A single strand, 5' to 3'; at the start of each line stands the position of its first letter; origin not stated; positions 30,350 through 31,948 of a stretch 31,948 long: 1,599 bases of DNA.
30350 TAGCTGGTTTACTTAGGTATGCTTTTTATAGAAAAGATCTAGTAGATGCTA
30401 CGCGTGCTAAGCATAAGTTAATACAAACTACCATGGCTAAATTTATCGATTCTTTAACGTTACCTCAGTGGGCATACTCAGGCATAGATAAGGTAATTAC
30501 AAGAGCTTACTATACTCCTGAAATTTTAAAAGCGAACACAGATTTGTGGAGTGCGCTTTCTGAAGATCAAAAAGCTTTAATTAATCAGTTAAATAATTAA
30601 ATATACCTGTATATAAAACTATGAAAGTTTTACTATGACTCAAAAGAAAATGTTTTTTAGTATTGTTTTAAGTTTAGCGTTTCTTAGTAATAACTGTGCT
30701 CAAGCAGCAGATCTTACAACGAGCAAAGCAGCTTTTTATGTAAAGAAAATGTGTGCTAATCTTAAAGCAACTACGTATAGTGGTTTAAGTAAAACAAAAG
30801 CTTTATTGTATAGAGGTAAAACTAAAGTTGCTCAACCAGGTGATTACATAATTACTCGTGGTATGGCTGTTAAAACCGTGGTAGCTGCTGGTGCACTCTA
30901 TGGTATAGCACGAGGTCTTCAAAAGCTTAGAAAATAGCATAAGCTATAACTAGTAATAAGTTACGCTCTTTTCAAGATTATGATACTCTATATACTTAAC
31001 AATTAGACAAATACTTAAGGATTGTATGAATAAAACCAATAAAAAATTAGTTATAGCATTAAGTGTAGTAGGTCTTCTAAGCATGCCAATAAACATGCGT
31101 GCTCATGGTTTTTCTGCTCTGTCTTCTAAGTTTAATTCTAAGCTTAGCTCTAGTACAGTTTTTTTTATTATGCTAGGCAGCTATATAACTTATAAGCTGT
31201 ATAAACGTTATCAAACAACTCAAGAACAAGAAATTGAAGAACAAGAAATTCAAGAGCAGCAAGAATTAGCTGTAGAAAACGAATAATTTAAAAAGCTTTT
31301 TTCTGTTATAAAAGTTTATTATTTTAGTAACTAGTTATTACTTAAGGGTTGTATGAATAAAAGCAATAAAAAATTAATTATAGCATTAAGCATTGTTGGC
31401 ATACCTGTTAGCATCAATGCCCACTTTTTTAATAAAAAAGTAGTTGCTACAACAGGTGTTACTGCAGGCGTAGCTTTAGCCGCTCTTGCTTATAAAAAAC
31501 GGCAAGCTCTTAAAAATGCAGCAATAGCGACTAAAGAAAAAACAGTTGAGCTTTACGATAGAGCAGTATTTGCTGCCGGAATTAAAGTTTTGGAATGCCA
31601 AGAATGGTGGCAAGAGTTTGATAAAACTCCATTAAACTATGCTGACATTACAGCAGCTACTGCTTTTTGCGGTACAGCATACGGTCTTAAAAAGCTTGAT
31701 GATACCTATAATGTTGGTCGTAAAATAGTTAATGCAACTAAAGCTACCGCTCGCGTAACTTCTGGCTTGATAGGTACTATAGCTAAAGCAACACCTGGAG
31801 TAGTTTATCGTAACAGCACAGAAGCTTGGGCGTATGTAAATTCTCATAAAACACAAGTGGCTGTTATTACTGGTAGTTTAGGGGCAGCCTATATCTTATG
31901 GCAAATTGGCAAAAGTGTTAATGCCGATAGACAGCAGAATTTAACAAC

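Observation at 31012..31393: Near-identical ~55-nt 5' cassette (RBS plus signal peptide N-region) reused by two adjacent genes with divergent mature regions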

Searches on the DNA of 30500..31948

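Call 52: search_rna_families(source=window, start=30500, end=31948, threshold=evalue, max_evalue=1)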
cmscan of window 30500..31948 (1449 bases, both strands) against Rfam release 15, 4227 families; matches with E-value up to 1: 1.
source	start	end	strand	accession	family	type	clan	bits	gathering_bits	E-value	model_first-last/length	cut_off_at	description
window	31395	31559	+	RF02778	FdoG1_thermometer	Cis-reg; thermoregulator;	-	22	50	0.0065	1-193/193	no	FdoG-1 5' UTR thermometer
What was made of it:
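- On Known cis-regulatory RNA (Rfam): There is one sub-threshold hit only (RF02778, 22 bits against a gathering score of 50), and it lies outside the tract at 31395-31559 (call 52).
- Tried and rejected: Rfam at E<=1 gave only one sub-threshold hit outside the tract (call 52).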

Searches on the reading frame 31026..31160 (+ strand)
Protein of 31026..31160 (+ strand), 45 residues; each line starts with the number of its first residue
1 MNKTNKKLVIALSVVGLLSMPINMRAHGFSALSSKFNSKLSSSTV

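Call 50: find_homologous_proteins(query=A9, max_evalue=10)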
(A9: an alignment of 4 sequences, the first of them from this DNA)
Query A9 (4 sequences): 29 candidates shared short words with the query, none scored E <= 10.
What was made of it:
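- On Multi-copy variable surface (lipo)protein family with a conserved leader cassette (Mycoplasma vlp/vsp/vsa type): The N-terminal protein profile search returned nothing and did not even recover A or B, so it is uninformative (call 50).
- Tried and rejected: The third ran and returned nothing, not even A and B themselves, so it is uninformative (call 50).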

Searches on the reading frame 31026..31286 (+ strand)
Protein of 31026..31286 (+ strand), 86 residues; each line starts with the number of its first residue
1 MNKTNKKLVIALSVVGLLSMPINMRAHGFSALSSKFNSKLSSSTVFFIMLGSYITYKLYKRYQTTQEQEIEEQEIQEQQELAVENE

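Call 10: search_protein_families(library=pfam, proteins=[window:31026-31286:+], max_evalue=1)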
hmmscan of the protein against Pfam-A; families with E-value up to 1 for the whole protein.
window:31026-31286:+ (86 aa): 0 families

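Call 11: search_protein_families(library=ncbifam, proteins=[window:31026-31286:+], max_evalue=1)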
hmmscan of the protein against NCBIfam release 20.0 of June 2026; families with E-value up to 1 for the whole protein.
window:31026-31286:+ (86 aa): 3 families
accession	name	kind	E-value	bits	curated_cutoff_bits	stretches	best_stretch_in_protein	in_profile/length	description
TIGR01218.1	Gpos_tandem_5TM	subfamily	0.0063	16.3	35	1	2-65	59-122/208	tandem five-TM protein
NF045610.1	acin_4_helix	equivalog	0.039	14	50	1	13-79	7-74/131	putative four-helix membrane protein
TIGR02840.1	spore_YtaF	equivalog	0.041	13.4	149.6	1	30-80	56-104/206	sporulation membrane protein YtaF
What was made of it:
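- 31026..31286 (+): Gene A (H0X48_04610, MBA3954571.1), 86 aa. It has a signal peptide (about residues 1-27, ...NMRA|HG), a short linker, one hydrophobic helix (about 40-54), the basic motif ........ and an acidic Q/E-rich tail. No Pfam or NCBIfam family matches (calls 10, 11).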

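Call 12: find_encoding_contigs(protein=window:31026-31286:+, flank=10000, max_places=6)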
Protein window:31026-31286:+ (86 aa): 2 contigs read that carry it; 2 places shown.
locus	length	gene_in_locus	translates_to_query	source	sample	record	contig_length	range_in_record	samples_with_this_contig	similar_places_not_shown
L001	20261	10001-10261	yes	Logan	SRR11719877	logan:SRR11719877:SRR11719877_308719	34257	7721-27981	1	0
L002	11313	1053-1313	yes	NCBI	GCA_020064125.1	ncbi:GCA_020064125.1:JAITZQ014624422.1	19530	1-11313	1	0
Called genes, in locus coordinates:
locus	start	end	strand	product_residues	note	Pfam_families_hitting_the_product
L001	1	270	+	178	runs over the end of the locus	PF00347:Ribosomal_L6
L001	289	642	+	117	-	PF00861:Ribosomal_L18p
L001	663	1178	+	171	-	PF00333:Ribosomal_S5, PF03719:Ribosomal_S5_C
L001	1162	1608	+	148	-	PF00828:Ribosomal_L27A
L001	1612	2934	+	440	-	PF00344:SecY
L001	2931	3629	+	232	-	PF00406:ADK, PF13207:AAA_17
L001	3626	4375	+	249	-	PF00557:Peptidase_M24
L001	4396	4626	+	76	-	PF01176:eIF-1a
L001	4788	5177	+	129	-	PF00416:Ribosomal_S13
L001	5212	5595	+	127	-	PF00411:Ribosomal_S11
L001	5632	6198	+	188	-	PF00163:Ribosomal_S4, PF01479:S4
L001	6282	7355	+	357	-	PF01193:RNA_pol_L, PF01000:RNA_pol_A_bac, PF03118:RNA_pol_A_CTD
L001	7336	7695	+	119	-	PF01196:Ribosomal_L17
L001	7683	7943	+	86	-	PF01106:NifU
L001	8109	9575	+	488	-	-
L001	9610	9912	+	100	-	-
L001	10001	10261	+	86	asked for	-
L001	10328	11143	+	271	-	-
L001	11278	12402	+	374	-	PF07992:Pyr_redox_2, PF12831:FAD_oxidored (faint), PF13738:Pyr_redox_3, PF00070:Pyr_redox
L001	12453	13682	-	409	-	PF05525:Branch_AA_trans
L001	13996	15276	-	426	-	PF05277:DUF726 (weak)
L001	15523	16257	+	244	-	PF02463:SMC_N (faint), PF00005:ABC_tran, PF13304:AAA_21 (faint)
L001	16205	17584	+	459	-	PF19295:SufBD_N, PF01458:SUFBD_core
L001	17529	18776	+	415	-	PF01458:SUFBD_core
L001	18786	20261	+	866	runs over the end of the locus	PF08238:Sel1 (faint)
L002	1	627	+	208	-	?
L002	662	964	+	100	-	-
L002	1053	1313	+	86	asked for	-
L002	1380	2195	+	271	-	-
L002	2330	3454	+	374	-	PF07992:Pyr_redox_2, PF12831:FAD_oxidored (faint), PF13738:Pyr_redox_3, PF00070:Pyr_redox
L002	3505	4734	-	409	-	PF05525:Branch_AA_trans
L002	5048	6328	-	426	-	PF05277:DUF726 (weak)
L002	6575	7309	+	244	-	PF02463:SMC_N (faint), PF00005:ABC_tran, PF13304:AAA_21 (faint)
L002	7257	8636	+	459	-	PF19295:SufBD_N, PF01458:SUFBD_core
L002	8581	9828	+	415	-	PF01458:SUFBD_core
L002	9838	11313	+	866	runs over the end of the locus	PF08238:Sel1 (faint)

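Call 15: find_homologous_proteins(query=L001:10328-11140:+, max_evalue=0.01)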
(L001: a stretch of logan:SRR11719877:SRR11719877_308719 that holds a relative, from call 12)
Query L001:10328-11140:+ (271 aa): 2 proteins with E <= 0.01 among 8000 candidates.
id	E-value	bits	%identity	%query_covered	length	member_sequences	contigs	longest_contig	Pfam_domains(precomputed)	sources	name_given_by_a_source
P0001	4.4e-169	578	100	100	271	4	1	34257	-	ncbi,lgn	-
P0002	1.5e-56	210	47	99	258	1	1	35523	-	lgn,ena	-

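Call 17: find_encoding_contigs(protein=P0002, flank=10000, max_places=6)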
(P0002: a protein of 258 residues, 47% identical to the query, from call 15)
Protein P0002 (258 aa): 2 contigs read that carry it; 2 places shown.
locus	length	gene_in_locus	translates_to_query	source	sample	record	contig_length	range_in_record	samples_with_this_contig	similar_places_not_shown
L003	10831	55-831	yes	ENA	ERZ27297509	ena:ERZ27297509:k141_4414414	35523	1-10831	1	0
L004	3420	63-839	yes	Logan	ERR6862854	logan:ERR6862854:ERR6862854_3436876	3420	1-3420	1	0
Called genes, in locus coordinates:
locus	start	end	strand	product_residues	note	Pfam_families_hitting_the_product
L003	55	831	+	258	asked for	-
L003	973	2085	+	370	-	PF01266:DAO (faint), PF03486:HI0933_like (faint), PF07992:Pyr_redox_2, PF12831:FAD_oxidored (faint), PF13738:Pyr_redox_3, PF00070:Pyr_redox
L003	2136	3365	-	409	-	PF05525:Branch_AA_trans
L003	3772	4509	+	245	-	PF02463:SMC_N (faint), PF00005:ABC_tran, PF13304:AAA_21 (faint)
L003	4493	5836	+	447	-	PF19295:SufBD_N, PF01458:SUFBD_core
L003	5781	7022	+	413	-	PF01458:SUFBD_core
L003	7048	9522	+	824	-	PF08238:Sel1 (faint)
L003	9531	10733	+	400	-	PF00266:Aminotran_5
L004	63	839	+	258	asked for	-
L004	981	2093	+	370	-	PF01266:DAO (faint), PF03486:HI0933_like (faint), PF07992:Pyr_redox_2, PF12831:FAD_oxidored (faint), PF13738:Pyr_redox_3, PF00070:Pyr_redox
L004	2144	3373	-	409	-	PF05525:Branch_AA_trans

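Call 44: search_protein_representatives(alignment_id=A4)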
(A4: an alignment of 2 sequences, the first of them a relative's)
Query: 2 sequences, 280 profile positions. Proteins with E-value up to 0.001 (for the whole library): 37; up to 1e-10: 10; up to 1e-30: 2. The best 37 are listed.
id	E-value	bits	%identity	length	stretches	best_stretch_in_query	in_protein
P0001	8.2e-157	537.1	-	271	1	1-280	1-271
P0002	3.0e-140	482.7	-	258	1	3-280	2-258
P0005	4.6e-25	104.9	-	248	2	171-279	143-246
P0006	2.3e-23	99.3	-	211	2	166-277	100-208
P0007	8.4e-17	77.8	-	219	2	165-272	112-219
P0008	1.2e-14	70.7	-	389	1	30-277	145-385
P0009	1.6e-14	70.3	-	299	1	54-280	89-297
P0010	1.5e-12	63.8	-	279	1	144-268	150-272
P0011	2.6e-11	59.8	-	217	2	173-267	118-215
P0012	4.3e-11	59.1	-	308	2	172-270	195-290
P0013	1.8e-10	57.1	-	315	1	162-270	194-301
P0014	2.2e-10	56.8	-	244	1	169-271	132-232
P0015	2.2e-10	56.7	-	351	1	172-270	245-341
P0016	2.9e-10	56.4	-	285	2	167-271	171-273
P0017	3.5e-10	56.1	-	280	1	167-270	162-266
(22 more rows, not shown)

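Call 51: list_cluster_members(proteins=[window:31026-31283:+, P0001, P0003, P0002])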
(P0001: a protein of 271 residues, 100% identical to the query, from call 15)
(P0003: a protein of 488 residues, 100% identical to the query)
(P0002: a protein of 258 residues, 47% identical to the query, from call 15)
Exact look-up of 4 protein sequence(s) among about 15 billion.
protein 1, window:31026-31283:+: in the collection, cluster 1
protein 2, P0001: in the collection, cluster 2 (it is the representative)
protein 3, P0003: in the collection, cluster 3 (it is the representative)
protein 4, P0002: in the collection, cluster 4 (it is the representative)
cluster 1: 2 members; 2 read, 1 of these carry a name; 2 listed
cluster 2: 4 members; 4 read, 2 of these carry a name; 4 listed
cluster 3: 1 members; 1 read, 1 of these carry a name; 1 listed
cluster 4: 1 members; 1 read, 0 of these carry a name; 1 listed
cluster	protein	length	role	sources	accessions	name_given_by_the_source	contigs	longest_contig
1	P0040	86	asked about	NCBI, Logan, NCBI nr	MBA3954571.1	hypothetical protein H0X48_04610 [Candidatus Dependentiae bacterium] | hypothetical protein [Candidatus Dependentiae bacterium]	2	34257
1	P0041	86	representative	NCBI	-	-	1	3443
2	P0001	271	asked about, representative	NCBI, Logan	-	-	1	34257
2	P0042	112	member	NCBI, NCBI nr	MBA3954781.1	hypothetical protein H0X48_05685, partial [Candidatus Dependentiae bacterium] | hypothetical protein [Candidatus Dependentiae bacterium]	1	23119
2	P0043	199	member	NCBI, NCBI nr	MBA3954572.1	hypothetical protein H0X48_04615, partial [Candidatus Dependentiae bacterium] | hypothetical protein [Candidatus Dependentiae bacterium]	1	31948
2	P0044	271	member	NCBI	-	-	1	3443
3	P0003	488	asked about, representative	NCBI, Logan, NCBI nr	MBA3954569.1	hypothetical protein H0X48_04600 [Candidatus Dependentiae bacterium] | hypothetical protein [Candidatus Dependentiae bacterium]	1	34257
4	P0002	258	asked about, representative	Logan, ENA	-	-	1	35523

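Call 54: find_encoding_contigs(protein=P0041, flank=5000)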
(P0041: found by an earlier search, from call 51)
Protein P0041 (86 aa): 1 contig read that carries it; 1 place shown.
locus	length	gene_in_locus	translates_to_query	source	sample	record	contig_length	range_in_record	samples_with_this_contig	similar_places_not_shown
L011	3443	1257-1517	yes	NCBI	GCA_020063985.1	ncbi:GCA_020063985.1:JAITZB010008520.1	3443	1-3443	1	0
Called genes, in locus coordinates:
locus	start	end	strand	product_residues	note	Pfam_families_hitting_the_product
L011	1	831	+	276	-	?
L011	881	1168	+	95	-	-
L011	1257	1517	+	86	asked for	-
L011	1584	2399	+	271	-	-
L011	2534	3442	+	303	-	?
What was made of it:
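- Three assemblies show the same arrangement with no deletion variant (calls 12, 54).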

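Call 56: find_encoding_contigs(protein=P0005, flank=6000, max_places=3)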
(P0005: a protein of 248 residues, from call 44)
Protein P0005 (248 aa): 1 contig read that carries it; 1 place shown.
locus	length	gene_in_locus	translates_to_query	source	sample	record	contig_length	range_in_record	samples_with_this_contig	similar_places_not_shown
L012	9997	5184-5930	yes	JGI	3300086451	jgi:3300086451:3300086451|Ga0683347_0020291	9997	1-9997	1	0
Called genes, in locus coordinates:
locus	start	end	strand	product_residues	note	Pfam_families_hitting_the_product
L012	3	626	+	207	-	?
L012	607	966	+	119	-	PF01196:Ribosomal_L17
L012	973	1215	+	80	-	PF01106:NifU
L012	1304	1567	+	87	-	PF00376:MerR, PF13411:MerR_1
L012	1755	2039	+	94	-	-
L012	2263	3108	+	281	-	-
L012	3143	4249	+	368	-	-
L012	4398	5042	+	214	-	-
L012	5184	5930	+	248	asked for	-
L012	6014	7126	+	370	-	PF00890:FAD_binding_2 (faint), PF01134:GIDA (faint), PF01266:DAO (faint), PF03486:HI0933_like (faint), PF07992:Pyr_redox_2, PF12831:FAD_oxidored (faint), PF13738:Pyr_redox_3, PF00070:Pyr_redox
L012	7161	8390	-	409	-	PF05525:Branch_AA_trans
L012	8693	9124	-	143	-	-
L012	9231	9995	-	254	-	?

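Call 57: find_encoding_contigs(protein=P0006, flank=6000, max_places=3)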
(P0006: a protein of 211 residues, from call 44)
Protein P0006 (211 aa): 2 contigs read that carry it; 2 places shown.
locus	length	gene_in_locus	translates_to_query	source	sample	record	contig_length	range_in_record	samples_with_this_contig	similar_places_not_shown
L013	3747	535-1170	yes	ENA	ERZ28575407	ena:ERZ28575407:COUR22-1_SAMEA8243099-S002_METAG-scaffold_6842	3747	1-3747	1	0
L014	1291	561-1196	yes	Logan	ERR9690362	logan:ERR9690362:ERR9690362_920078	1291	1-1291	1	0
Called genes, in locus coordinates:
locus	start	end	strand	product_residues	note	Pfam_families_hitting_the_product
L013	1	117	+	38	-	?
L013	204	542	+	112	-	-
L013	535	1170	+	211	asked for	-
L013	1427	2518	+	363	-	PF07992:Pyr_redox_2, PF12831:FAD_oxidored (faint), PF13738:Pyr_redox_3, PF00070:Pyr_redox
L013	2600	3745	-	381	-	?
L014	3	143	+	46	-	?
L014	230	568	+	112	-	-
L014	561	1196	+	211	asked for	-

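Call 65: search_protein_families(library=pfam, alignment_id=A10, max_evalue=0.01)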
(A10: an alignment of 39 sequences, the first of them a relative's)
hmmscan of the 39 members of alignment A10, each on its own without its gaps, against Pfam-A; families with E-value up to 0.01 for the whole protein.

A. member 1, P0001 (271 aa): 0 families

B. families by the number of members that match (of 39 scanned): 4 families
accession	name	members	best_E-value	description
PF12732.12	YtxH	2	9.8e-05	YtxH-like protein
PF07813.17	LTXXQ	1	0.0012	LTXXQ motif family protein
PF15654.11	Tox-WTIP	1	0.0029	Toxin with a conserved tryptophan and TIP tripeptide motif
PF11167.13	DUF2953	1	0.0053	Protein of unknown function (DUF2953)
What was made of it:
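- On Pfam / NCBIfam protein families for genes A and B: No family is shared by the 39 members of the B family (call 65).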

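Call 69: predict_structure(alignment_id=A10)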
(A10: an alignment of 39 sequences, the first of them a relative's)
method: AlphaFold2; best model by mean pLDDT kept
length: 271 residues; sequences in the alignment: 39
mean_pLDDT: 71.6   pTM: 0.43
mean pLDDT of the five models: 71.6, 70.0, 67.5, 64.6, 63.8
residues with pLDDT >= 90: 73; 70-90: 85; 50-70: 51; < 50: 62
segments of 3 or more residues with pLDDT < 50: 1-6, 10-41, 139-152
pLDDT, mean of each block of 10 residues (from residue 1): 48 39 34 37 62 69 55 52 67 77 77 83 72 55 44 67 84 82 82 70 97 98 97 98 98 95 93 92
secondary structure, 60 per line:
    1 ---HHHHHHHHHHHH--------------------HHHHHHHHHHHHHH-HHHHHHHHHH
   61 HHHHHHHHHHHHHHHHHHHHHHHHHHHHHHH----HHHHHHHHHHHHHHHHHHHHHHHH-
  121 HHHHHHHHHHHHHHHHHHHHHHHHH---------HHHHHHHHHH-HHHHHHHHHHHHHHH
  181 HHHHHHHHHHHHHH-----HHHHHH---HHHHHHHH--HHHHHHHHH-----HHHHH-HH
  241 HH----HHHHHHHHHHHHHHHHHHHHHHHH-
elements in order: H4-15 H36-49 H51-91 H96-119 H121-145 H155-164 H166-194 H200-205 H209-216 H219-227 H233-237 H239-242 H247-270

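Call 72: fold_search(model_id=the predicted structure, library=pdb)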
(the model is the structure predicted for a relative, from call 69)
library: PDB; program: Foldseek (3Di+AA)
matches with E <= 10: 62; with E <= 0.001: 0
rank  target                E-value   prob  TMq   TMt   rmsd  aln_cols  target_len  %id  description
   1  3zg1_D                1.8e+00  0.11  0.11  0.24  15.0        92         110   13  NI-BOUND FORM OF M123A MUTANT OF CUPRIAVIDUS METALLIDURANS CH34 CNRXS (released 2013-10-23)
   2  2y39                  1.9e+00  0.11  0.13  0.26  15.5        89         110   16  Ni-bound form of Cupriavidus metallidurans CH34 CnrXs (released 2011-03-30)
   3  9had_A                2.2e+00  0.14  0.14  0.28  13.5        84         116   17  Der f 21 dust mite allergen with computationally designed DerF21_b10 binder (released 2024-12-18)
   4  8th8_L                2.6e+00  0.02  0.10  0.04  38.0       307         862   13  Linker domain of Nexin-dynein regulatory complex from Tetrahymena thermophila (released 2023-09-20)
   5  2y3d_A                3.6e+00  0.08  0.14  0.28  15.2        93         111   14  Zn-bound form of Cupriavidus metallidurans CH34 CnrXs (released 2011-03-30)
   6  2y3h_D                3.9e+00  0.08  0.14  0.28  15.4        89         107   17  E63Q mutant of Cupriavidus metallidurans CH34 CnrXs (released 2011-03-30)
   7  4rkm_G                4.1e+00  0.08  0.12  0.06  13.3        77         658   14  Wolinella succinogenes octaheme sulfite reductase MccA, form I (released 2015-02-04)
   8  5n7k_C                4.1e+00  0.06  0.12  0.22  11.9        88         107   12  Crystal structure of the coiled-coil domain of human tricellulin (released 2017-07-12)
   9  4wwb                  4.1e+00  0.06  0.10  0.22  14.8        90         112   13  High-resolution structure of the Ni-bound form of the Y135F mutant of C. metallidurans CnrXs (released 2015-02-11)
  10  6dmx_D                4.3e+00  0.09  0.11  0.33  13.6        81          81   16  HBZ56 in complex with KIX and c-Myb (released 2018-09-19)
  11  3epv_A                4.3e+00  0.07  0.13  0.27  15.7        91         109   15  X-ray Structure of the Metal-sensor CnrX in both the Apo- and Copper-bound Forms (released 2008-11-25)
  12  9qxu_J                4.3e+00  0.03  0.13  0.11  27.5       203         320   15  JetABC DNA loaded state monomer (open) (released 2025-10-01)
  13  9cjb_A                4.9e+00  0.20  0.13  0.09   3.0        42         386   19  CryoEM structure of nitrogenase MoFe-protein 60 minute time point under alkaline turnover (released 2024-12-18)
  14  2y3b                  4.9e+00  0.06  0.13  0.27  15.5        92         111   14  Co-bound form of Cupriavidus metallidurans CH34 CnrXs (released 2011-03-30)
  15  2h7v_D                4.9e+00  0.03  0.14  0.14  16.3       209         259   10  Co-crystal structure of YpkA-Rac1 (released 2006-09-19)
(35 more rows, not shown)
